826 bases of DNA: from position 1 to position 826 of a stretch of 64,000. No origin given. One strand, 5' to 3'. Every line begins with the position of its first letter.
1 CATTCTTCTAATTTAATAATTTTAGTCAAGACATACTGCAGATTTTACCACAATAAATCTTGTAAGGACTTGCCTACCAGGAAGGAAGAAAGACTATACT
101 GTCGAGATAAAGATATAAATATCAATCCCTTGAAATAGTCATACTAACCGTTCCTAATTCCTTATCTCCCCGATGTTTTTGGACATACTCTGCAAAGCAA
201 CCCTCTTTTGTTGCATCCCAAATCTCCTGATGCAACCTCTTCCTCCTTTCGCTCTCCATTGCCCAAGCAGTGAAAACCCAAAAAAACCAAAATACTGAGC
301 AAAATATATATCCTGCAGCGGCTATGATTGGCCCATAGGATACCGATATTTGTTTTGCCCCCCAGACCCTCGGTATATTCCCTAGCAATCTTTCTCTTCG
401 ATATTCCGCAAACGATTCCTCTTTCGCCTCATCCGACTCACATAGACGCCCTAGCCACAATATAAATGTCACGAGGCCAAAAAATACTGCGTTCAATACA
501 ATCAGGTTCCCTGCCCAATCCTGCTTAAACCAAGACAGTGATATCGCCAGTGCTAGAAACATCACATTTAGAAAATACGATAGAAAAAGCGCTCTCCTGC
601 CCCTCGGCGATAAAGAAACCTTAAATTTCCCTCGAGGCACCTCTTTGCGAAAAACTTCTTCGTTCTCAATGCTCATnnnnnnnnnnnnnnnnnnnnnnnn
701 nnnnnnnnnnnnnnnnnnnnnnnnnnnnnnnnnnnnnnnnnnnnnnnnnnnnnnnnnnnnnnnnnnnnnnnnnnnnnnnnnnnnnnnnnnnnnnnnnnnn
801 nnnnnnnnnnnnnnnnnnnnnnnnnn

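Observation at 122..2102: Phage-borne SPFH/band-7 lipoprotein with coupled polytopic membrane partner and adjacent two-TM basic-tail protein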

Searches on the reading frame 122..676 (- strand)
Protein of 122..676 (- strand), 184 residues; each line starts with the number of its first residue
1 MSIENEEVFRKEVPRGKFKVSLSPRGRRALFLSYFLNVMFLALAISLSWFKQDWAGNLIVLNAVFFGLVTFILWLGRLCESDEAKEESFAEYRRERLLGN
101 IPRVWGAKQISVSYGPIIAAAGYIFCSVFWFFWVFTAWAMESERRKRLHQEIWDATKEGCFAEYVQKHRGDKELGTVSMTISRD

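Call 3: search_protein_families(library=pfam, proteins=[window:122-676:-], max_evalue=1)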
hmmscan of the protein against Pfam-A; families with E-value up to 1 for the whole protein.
window:122-676:- (184 aa): 1 family
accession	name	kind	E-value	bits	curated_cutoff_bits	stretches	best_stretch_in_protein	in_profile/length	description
PF07332.16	Phage_holin_3_6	-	0.00092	19.7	28.4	1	30-77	45-91/116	Putative Actinobacterial Holin-X, holin superfamily III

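Call 4: search_protein_families(library=phrogs, proteins=[window:122-676:-], max_evalue=0.1)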
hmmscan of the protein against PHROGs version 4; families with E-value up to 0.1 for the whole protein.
window:122-676:- (184 aa): 1 family
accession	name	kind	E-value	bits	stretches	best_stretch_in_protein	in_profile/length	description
phrog_34409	-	unknown function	0.0032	18.7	0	57-96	18-58/111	-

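Call 52: find_homologous_proteins(query=window:122-676:-, max_evalue=0.001)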
Query window:122-676:- (184 aa): 1 proteins with E <= 0.001 among 87 candidates.
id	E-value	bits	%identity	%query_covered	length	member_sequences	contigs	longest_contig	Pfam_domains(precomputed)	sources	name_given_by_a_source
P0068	2.3e-117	407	99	100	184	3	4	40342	-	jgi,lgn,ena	-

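Call 103: search_protein_families(library=padloc, proteins=[window:122-676:-], max_evalue=0.01)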
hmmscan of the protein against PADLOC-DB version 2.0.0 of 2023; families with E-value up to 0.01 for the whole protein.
window:122-676:- (184 aa): 0 families

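Call 104: search_protein_families(library=ncbifam, proteins=[window:122-676:-], max_evalue=0.01)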
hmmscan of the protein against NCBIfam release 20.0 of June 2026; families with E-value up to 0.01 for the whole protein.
window:122-676:- (184 aa): 0 families
